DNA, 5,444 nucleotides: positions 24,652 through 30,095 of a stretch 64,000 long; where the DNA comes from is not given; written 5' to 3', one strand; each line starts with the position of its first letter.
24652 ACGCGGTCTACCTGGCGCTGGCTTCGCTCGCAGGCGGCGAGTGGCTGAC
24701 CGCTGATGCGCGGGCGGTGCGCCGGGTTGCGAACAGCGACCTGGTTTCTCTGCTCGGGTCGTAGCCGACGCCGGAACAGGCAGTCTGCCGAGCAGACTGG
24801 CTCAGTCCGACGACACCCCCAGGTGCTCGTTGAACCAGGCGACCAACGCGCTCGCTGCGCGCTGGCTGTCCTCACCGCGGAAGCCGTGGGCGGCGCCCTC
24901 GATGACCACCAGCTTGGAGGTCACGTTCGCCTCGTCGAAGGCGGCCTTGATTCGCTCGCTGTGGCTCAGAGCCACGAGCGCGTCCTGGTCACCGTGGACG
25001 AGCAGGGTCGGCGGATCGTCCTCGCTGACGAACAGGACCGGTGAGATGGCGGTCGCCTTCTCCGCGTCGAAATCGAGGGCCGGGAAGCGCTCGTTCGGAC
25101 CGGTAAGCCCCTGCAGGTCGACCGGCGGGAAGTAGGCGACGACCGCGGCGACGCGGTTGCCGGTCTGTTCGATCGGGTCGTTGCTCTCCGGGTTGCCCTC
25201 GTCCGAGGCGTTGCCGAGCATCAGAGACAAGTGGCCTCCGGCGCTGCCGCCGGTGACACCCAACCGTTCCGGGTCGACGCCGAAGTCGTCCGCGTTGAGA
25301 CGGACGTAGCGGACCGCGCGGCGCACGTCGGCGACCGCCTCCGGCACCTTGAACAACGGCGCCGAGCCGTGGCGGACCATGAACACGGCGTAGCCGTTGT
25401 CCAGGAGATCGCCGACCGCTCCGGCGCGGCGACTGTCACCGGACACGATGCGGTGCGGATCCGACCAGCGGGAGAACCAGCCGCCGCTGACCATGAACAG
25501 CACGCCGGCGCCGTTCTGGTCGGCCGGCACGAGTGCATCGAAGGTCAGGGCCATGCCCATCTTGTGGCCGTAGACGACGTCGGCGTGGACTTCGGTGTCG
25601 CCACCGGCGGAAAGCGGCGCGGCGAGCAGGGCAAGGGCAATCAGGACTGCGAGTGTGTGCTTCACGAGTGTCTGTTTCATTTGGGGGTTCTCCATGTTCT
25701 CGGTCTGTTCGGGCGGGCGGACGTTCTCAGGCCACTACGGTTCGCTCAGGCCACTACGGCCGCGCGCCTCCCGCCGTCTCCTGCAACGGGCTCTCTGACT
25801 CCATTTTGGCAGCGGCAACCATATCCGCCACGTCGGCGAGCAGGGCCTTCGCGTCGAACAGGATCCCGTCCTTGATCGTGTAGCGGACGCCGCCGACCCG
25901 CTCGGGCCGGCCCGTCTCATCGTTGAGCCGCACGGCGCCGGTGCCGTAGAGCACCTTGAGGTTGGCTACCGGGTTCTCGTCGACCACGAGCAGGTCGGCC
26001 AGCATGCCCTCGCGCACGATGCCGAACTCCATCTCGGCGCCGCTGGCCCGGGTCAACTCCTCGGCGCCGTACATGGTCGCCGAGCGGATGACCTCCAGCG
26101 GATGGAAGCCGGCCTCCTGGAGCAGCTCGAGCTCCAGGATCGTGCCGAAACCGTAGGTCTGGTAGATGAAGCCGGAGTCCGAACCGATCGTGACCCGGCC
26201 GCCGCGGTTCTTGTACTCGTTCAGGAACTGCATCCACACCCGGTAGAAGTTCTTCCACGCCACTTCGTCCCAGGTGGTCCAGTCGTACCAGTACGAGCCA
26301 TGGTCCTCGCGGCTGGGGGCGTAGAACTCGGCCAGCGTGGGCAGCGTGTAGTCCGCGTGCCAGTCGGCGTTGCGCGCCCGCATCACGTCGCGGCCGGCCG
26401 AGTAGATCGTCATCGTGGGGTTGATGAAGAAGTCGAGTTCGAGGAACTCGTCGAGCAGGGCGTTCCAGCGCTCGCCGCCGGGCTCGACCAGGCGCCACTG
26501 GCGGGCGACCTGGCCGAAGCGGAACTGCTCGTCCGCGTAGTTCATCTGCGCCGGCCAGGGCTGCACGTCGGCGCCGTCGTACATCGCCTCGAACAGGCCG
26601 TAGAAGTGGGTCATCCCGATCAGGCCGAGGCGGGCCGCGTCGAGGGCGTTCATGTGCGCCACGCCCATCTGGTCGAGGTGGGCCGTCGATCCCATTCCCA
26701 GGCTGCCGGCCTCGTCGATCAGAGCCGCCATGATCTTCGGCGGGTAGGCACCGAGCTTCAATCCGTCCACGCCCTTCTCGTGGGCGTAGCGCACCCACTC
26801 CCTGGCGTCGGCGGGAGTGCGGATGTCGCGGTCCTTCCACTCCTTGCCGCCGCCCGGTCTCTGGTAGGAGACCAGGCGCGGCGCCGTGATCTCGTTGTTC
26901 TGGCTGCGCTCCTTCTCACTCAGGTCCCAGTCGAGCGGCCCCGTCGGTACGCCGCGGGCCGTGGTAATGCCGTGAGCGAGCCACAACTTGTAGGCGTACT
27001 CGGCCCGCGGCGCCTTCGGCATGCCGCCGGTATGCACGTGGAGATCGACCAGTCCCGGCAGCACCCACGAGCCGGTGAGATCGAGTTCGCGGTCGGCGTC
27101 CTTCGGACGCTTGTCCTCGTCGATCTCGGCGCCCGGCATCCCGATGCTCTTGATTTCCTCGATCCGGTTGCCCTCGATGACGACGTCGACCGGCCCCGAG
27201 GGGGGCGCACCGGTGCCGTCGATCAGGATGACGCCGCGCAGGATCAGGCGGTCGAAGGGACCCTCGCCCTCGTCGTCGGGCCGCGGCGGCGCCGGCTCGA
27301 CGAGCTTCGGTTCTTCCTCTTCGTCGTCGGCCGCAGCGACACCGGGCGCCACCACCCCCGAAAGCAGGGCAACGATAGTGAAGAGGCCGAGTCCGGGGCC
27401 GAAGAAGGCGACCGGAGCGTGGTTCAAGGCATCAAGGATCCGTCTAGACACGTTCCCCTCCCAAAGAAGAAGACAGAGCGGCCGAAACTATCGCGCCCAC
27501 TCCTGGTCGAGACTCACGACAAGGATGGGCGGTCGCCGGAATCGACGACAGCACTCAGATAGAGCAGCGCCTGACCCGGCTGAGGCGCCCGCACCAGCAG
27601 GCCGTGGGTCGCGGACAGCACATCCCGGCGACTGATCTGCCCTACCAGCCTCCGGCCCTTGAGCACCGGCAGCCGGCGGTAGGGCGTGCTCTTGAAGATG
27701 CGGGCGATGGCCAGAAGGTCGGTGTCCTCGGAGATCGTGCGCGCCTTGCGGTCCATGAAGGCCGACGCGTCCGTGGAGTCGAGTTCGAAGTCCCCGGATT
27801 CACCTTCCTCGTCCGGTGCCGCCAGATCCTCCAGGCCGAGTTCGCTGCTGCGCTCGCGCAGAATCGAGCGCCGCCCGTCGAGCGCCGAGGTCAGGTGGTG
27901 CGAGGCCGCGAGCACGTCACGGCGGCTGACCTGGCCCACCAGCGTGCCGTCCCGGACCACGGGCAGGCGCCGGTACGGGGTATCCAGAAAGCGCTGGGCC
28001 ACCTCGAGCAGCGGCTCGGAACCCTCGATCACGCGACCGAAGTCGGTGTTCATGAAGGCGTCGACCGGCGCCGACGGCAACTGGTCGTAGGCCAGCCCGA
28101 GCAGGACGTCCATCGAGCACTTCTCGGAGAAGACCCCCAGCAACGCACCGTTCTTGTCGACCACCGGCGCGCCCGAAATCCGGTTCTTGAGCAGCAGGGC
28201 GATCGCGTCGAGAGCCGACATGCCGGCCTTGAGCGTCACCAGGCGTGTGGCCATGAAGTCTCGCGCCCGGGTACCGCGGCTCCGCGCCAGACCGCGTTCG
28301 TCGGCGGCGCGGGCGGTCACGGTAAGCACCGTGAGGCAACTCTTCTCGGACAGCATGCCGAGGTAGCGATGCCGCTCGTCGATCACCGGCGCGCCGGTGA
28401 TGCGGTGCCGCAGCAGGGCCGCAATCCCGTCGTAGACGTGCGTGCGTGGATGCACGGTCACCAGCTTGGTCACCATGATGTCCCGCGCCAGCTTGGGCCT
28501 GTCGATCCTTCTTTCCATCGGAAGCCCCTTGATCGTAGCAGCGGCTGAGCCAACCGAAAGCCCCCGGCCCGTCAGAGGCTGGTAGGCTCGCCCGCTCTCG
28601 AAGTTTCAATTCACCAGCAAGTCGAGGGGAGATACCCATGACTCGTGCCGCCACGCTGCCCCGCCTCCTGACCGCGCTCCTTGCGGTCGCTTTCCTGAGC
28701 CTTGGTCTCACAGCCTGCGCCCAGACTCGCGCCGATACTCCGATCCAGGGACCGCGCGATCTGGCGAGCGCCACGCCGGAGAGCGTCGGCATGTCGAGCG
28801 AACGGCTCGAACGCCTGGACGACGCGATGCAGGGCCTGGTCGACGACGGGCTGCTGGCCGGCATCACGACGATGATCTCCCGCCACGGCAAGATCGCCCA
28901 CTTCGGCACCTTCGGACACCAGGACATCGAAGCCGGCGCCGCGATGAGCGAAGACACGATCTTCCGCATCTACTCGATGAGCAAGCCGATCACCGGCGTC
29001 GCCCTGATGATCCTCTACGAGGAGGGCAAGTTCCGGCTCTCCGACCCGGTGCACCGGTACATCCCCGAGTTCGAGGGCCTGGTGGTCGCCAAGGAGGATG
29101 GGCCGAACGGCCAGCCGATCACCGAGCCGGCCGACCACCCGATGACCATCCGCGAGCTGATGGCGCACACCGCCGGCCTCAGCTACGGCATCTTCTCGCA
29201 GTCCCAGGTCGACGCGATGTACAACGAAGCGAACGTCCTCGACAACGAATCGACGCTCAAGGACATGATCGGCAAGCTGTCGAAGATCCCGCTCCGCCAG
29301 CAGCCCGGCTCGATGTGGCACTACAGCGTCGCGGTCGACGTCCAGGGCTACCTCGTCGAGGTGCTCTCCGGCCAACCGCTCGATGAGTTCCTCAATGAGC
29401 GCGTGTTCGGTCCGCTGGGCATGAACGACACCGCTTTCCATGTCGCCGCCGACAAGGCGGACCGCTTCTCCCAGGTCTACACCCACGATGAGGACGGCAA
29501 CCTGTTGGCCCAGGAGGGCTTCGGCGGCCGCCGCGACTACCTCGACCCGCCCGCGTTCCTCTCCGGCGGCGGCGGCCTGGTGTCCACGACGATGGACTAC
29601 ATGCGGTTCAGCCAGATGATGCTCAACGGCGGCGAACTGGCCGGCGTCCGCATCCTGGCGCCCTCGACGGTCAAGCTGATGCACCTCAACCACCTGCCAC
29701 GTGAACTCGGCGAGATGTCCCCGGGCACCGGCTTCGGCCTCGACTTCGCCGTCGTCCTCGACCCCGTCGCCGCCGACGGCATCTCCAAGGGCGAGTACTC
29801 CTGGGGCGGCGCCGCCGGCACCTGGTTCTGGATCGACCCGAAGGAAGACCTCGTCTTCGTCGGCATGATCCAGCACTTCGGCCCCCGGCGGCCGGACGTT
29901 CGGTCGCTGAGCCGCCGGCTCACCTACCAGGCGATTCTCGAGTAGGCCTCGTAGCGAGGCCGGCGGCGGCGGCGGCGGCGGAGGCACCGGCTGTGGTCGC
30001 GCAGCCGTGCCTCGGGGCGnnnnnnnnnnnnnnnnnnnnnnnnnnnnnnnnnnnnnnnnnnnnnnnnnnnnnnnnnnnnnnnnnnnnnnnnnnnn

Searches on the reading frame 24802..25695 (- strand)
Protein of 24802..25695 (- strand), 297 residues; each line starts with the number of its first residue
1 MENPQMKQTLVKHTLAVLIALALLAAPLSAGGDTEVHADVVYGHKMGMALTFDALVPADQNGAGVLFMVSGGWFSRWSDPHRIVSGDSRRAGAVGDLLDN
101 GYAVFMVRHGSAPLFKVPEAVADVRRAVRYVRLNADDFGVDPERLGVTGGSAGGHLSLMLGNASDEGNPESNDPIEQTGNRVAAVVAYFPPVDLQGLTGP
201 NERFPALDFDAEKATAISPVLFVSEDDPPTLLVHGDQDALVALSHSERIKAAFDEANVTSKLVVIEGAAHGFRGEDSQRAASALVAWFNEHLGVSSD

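Call 47: search_protein_families(library=pfam, proteins=[window:24802-25695:-], max_evalue=0.0001)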
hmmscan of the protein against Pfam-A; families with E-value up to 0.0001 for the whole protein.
window:24802-25695:- (297 aa): 4 families
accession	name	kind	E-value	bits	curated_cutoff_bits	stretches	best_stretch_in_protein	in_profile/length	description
PF20434.5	BD-FAE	-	4e-34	118.4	26.8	1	90-251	36-213/215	BD-FAE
PF00326.27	Peptidase_S9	-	1e-15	58.3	22.6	1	211-293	126-211/213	Prolyl oligopeptidase family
PF07859.19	Abhydrolase_3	-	1.1e-14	55.1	25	1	102-272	30-208/210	alpha/beta hydrolase fold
PF01738.24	DLH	-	1.1e-07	32.1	21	1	180-283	119-202/217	Dienelactone hydrolase family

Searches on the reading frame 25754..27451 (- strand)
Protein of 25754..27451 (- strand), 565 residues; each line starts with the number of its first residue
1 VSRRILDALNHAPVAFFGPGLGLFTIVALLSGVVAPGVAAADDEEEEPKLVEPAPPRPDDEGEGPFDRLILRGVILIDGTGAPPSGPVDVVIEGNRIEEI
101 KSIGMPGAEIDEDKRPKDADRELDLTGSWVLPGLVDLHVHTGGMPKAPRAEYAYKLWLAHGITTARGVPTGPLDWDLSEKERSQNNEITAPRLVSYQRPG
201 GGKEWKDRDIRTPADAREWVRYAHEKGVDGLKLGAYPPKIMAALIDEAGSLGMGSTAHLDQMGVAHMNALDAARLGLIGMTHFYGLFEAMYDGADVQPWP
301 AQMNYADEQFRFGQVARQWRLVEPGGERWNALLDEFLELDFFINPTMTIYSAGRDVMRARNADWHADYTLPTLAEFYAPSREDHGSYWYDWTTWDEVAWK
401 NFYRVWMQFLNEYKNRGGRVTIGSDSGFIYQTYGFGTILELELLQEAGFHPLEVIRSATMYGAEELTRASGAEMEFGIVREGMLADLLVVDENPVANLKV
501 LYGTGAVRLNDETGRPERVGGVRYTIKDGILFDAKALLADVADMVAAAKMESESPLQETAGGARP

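Call 47: search_protein_families(library=pfam, proteins=[window:25754-27451:-], max_evalue=0.0001)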
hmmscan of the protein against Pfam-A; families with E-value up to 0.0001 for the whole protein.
window:25754-27451:- (565 aa): 2 families
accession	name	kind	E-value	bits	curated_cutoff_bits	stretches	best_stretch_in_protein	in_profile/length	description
PF01979.26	Amidohydro_1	-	2.9e-09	37.1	25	0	412-499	237-327/345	Amidohydrolase family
PF07969.17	Amidohydro_3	-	1.4e-05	25.2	29.7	0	122-143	2-25/472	Amidohydrolase family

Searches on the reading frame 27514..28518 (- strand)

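Call 47: search_protein_families(library=pfam, proteins=[window:27514-28518:-], max_evalue=0.0001)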
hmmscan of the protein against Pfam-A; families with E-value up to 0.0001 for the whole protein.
window:27514-28518:- (334 aa): 1 family
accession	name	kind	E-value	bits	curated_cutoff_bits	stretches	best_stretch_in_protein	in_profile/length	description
PF00571.33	CBS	-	1.9e-45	153.4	24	4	252-304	2-55/57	CBS domain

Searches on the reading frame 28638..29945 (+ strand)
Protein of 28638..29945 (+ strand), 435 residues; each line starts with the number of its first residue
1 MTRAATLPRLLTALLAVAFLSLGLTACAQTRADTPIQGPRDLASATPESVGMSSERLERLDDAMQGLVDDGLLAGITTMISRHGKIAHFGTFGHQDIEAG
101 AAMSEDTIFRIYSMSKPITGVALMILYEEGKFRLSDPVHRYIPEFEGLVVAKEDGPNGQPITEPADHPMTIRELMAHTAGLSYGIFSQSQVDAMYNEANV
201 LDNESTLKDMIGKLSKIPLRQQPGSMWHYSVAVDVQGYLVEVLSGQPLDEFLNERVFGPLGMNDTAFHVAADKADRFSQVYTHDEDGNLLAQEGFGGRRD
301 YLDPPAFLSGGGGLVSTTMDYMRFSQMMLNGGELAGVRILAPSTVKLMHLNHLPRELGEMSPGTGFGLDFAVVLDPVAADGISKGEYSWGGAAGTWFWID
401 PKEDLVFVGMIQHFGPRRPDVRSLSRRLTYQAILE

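Call 47: search_protein_families(library=pfam, proteins=[window:28638-29945:+], max_evalue=0.0001)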
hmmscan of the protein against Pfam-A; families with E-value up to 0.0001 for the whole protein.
window:28638-29945:+ (435 aa): 1 family
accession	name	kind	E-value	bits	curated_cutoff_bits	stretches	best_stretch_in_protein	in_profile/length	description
PF00144.29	Beta-lactamase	-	1.2e-70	238.7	27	1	60-422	1-320/329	Beta-lactamase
